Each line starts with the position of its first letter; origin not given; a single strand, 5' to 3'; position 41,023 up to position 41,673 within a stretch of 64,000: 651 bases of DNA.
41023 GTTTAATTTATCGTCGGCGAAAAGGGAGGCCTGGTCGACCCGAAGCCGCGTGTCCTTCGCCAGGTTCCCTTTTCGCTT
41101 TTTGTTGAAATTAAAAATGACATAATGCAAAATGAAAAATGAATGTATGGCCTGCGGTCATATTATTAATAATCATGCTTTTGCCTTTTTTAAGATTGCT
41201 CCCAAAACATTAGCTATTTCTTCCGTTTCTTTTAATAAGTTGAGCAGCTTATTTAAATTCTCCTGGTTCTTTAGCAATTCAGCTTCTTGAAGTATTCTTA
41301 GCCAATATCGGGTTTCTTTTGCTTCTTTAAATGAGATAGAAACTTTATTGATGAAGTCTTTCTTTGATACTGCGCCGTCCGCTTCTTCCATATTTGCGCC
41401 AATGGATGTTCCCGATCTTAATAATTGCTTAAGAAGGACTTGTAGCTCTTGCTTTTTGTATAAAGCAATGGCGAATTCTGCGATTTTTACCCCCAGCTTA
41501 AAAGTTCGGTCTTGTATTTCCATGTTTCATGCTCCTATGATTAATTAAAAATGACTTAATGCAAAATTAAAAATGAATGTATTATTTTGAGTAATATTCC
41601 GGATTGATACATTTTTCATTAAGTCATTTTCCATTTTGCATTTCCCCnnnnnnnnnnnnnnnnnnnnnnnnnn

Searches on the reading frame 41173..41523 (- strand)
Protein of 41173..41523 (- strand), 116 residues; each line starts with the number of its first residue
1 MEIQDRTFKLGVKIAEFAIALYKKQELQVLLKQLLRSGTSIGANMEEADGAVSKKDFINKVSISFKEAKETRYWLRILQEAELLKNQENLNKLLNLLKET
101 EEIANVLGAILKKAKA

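Call 41: search_protein_families(library=pfam, proteins=[window:41173-41523:-], max_evalue=0.001)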
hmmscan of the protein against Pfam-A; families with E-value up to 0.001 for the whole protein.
window:41173-41523:- (116 aa): 1 family
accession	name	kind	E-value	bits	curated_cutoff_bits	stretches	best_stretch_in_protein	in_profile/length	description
PF05635.17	23S_rRNA_IVP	-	1.7e-20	73.7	33.8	1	2-103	4-103/106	23S rRNA-intervening sequence protein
